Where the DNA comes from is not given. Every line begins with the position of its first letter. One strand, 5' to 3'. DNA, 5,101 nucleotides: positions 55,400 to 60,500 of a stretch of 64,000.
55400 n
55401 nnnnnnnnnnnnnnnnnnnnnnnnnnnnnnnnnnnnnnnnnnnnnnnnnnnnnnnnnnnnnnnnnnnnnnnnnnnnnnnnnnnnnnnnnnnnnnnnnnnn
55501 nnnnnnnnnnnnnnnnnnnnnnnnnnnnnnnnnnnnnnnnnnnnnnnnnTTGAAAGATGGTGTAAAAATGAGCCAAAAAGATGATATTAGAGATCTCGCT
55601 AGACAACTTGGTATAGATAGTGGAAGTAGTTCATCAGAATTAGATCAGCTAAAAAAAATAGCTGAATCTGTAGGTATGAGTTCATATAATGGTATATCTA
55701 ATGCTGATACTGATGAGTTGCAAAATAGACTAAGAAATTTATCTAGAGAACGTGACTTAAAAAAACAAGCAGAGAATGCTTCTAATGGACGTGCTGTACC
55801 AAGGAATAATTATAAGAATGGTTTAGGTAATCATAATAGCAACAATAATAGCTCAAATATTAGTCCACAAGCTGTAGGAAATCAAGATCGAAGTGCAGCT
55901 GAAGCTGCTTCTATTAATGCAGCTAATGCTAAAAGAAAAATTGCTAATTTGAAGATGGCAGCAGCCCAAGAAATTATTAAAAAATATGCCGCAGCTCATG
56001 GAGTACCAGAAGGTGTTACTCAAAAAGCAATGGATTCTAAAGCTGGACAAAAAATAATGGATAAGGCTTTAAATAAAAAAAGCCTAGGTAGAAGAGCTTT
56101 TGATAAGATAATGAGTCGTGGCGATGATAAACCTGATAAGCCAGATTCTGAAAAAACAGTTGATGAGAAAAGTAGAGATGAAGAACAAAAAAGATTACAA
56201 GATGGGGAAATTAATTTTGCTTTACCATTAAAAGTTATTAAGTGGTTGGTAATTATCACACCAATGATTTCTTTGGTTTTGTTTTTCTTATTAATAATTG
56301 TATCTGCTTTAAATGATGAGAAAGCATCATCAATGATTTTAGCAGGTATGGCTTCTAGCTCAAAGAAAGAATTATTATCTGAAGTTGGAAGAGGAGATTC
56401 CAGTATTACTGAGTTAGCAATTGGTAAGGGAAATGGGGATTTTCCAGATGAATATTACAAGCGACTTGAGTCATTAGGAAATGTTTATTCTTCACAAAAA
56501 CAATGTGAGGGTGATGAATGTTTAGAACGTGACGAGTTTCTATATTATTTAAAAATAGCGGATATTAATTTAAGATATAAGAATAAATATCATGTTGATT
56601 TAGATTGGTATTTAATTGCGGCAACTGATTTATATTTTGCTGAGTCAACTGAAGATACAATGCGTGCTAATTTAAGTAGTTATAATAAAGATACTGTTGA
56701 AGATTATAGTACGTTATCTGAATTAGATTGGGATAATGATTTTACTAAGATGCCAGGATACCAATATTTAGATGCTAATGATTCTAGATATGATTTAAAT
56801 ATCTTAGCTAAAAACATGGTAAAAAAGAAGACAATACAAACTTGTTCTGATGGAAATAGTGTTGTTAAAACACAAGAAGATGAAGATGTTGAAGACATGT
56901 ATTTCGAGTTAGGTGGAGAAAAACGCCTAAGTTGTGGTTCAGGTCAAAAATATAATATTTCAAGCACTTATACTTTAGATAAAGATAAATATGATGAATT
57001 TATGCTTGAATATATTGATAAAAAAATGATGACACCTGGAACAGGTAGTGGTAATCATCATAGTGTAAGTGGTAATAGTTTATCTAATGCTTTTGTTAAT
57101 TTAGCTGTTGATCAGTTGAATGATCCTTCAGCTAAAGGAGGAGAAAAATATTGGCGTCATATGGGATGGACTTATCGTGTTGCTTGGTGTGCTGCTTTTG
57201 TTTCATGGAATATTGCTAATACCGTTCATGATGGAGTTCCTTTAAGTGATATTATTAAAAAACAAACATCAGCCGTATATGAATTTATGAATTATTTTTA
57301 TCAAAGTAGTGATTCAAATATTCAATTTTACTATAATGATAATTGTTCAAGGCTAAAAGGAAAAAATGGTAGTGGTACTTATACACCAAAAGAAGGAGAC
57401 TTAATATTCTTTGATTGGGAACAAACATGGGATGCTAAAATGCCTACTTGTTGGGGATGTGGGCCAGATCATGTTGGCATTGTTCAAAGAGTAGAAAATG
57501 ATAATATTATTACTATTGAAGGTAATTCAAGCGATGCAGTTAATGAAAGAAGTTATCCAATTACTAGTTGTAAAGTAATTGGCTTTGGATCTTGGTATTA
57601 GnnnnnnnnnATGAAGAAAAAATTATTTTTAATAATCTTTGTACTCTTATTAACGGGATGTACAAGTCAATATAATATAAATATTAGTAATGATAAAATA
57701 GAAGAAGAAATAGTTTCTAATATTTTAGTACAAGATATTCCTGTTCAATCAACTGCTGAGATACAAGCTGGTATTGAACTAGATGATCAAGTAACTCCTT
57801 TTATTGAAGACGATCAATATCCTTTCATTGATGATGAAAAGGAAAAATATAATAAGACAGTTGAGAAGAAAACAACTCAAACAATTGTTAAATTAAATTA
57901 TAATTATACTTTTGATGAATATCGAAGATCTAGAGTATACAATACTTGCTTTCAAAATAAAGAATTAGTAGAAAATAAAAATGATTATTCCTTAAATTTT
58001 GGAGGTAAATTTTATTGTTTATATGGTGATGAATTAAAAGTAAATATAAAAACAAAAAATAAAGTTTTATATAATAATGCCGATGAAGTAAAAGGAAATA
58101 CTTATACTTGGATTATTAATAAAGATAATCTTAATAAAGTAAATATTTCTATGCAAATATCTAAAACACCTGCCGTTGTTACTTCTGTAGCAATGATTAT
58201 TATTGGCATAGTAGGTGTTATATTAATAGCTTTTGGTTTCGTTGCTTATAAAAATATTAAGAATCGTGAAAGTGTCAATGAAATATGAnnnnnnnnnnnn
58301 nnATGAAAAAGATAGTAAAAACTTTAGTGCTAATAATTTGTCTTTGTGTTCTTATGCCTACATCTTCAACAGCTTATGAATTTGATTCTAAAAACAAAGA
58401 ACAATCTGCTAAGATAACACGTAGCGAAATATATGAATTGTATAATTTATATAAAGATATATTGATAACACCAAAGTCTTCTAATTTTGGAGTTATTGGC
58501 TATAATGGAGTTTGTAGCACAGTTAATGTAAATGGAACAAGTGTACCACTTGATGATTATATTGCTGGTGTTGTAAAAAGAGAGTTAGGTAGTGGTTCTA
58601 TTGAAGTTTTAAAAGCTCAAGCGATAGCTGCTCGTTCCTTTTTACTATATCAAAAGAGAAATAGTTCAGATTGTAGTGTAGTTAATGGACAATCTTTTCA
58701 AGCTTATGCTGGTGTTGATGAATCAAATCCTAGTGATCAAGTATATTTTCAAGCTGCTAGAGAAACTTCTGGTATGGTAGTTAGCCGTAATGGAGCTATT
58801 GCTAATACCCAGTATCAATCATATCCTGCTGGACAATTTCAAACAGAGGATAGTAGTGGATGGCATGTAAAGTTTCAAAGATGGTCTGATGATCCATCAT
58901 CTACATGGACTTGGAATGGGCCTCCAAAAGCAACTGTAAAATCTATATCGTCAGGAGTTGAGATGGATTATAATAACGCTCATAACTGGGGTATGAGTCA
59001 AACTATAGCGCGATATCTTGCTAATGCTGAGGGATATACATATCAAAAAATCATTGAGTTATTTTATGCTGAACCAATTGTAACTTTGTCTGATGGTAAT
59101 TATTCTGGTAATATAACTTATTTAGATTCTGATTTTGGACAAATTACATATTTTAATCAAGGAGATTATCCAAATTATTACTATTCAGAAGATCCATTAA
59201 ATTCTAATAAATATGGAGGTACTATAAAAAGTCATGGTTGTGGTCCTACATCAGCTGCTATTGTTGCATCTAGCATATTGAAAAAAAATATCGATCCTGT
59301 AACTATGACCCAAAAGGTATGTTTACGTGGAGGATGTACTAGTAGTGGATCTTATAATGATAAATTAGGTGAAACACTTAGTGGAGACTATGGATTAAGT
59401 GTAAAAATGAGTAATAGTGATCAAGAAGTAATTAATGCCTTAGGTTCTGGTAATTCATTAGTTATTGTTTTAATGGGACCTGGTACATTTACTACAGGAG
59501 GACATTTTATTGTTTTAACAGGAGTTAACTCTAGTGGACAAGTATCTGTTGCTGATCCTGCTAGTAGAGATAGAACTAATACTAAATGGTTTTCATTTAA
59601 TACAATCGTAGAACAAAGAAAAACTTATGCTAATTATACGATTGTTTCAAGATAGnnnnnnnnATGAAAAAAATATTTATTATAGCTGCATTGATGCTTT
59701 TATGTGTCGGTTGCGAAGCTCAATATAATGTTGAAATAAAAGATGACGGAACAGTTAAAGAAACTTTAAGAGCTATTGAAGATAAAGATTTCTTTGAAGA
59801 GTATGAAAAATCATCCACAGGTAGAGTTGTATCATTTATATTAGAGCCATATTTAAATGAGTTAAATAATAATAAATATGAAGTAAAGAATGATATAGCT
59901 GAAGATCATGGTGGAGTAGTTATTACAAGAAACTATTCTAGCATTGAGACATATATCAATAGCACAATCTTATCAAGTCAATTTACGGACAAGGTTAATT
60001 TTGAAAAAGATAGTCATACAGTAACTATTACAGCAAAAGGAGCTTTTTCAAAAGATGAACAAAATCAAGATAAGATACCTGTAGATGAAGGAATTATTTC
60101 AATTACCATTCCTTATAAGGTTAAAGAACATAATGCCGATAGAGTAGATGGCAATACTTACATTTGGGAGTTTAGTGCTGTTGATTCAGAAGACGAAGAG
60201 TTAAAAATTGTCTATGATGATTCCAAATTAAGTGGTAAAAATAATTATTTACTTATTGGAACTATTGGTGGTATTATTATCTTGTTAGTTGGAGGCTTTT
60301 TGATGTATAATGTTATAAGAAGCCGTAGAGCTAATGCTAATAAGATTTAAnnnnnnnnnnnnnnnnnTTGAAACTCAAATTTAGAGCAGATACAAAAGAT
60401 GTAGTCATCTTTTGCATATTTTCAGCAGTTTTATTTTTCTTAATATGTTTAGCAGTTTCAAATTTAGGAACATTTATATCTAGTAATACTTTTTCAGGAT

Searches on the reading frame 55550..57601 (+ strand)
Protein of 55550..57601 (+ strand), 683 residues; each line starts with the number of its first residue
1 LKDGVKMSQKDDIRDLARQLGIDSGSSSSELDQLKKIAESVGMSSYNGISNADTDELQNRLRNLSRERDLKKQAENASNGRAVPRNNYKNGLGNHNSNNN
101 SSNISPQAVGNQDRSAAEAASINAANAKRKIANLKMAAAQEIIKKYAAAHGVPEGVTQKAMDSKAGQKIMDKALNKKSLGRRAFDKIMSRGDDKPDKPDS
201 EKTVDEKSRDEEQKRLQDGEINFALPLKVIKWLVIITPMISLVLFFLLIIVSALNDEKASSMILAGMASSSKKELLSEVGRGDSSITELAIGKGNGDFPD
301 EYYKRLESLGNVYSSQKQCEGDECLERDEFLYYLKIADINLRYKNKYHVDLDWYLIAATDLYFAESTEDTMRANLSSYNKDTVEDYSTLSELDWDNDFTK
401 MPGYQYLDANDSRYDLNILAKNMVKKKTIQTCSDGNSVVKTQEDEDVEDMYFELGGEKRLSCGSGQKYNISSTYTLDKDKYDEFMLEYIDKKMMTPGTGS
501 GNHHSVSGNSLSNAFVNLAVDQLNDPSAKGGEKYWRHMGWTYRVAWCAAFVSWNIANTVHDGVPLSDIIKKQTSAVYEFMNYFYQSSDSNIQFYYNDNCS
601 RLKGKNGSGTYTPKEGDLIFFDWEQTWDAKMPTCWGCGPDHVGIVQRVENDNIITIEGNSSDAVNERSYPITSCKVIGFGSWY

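Call 7: search_protein_families(library=pfam, proteins=[window:55550-57601:+], max_evalue=0.1)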
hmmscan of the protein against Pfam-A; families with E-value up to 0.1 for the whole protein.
window:55550-57601:+ (683 aa): 2 families
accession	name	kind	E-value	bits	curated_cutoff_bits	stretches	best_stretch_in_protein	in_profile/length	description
PF05257.22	CHAP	-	1.6e-08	35.3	26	1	540-659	4-81/81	CHAP domain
PF22798.2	DUF5817_CT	-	0.043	14.1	29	0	141-161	16-36/54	DUF5817, C-terminal domain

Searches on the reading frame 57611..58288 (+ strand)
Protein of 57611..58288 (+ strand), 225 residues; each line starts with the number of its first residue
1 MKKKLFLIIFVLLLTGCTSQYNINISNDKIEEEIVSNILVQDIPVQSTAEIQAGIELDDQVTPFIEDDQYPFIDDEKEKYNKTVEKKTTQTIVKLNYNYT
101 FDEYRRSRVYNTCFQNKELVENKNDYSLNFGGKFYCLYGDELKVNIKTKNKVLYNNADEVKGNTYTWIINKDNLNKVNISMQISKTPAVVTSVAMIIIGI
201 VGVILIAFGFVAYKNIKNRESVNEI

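Call 7: search_protein_families(library=pfam, proteins=[window:57611-58288:+], max_evalue=0.1)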
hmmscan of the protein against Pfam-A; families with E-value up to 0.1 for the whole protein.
window:57611-58288:+ (225 aa): 4 families
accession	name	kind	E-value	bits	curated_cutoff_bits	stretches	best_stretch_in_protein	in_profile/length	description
PF12698.13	ABC2_membrane_3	-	0.014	15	31.6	1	5-213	9-182/347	ABC-2 family transporter protein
PF13828.11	DUF4190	-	0.016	15.4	35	1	188-220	5-38/62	Domain of unknown function (DUF4190)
PF13273.12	DUF4064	-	0.018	15.7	32.1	1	177-219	42-84/102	Protein of unknown function (DUF4064)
PF08139.17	LPAM_1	-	0.06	14.3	20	1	1-17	1-17/18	Prokaryotic membrane lipoprotein lipid attachment site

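Call 59: search_protein_families(library=ncbifam, proteins=[window:57611-58288:+], max_evalue=0.1)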
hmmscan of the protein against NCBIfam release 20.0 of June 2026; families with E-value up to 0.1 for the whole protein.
window:57611-58288:+ (225 aa): 4 families
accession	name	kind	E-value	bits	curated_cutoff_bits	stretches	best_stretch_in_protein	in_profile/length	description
NF033216.1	lipo_YgdI_YgdR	subfamily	0.01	15.7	42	1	5-27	7-29/71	YgdI/YgdR family lipoprotein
NF045849.1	ICE_MMCAP2_0565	equivalog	0.034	13.8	40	1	178-220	4-47/80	Mbov_0395 family pilin-like conjugal transfer protein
NF006909.0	PRK09400.1-4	equivalog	0.053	13.3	86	1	186-210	32-56/61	preprotein translocase subunit SecE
NF046038.1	NGK_0946_fam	subfamily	0.072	13.6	45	0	1-28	1-29/102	NGK_0946 family protein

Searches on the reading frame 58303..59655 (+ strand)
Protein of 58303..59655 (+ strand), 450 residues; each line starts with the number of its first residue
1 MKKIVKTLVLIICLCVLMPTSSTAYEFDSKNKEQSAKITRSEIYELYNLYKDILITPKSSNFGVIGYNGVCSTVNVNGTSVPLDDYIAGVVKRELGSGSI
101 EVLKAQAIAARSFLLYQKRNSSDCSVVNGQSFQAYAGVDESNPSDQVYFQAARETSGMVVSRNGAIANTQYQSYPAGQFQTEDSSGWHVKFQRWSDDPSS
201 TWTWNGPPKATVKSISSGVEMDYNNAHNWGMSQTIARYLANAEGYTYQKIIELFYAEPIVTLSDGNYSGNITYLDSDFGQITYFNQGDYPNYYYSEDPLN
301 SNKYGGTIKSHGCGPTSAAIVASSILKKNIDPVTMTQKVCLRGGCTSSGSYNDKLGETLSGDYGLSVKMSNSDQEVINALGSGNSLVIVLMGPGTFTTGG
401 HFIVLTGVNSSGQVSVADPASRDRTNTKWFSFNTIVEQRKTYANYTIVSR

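Call 7: search_protein_families(library=pfam, proteins=[window:58303-59655:+], max_evalue=0.1)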
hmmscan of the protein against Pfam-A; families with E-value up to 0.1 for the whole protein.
window:58303-59655:+ (450 aa): 4 families
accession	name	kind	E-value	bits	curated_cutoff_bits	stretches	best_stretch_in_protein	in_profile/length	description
PF08486.15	SpoIID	-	2e-14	54.4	23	1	80-160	10-95/97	Stage II sporulation protein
PF13529.12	Peptidase_C39_2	-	3e-13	51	24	1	281-420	3-143/143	Peptidase_C39 like family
PF12385.14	Peptidase_C70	-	0.0037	17.6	19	1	309-432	16-136/141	Papain-like cysteine protease AvrRpt2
PF09778.15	Guanylate_cyc_2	-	0.093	12.5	28.1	0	396-441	158-202/212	Guanylylate cyclase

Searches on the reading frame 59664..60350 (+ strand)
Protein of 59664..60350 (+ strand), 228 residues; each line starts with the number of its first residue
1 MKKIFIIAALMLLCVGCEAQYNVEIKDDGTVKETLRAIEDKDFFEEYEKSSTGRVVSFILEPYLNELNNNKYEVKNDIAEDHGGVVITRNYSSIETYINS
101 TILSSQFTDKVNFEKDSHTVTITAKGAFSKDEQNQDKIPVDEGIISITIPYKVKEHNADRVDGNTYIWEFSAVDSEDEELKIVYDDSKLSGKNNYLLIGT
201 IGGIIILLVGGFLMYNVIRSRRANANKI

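Call 7: search_protein_families(library=pfam, proteins=[window:59664-60350:+], max_evalue=0.1)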
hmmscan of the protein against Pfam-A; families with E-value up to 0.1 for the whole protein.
window:59664-60350:+ (228 aa): 1 family
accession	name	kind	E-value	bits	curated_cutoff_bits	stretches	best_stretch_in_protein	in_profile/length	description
PF21946.1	LppM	-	0.0029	18.3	27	1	21-173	4-142/153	LppM domain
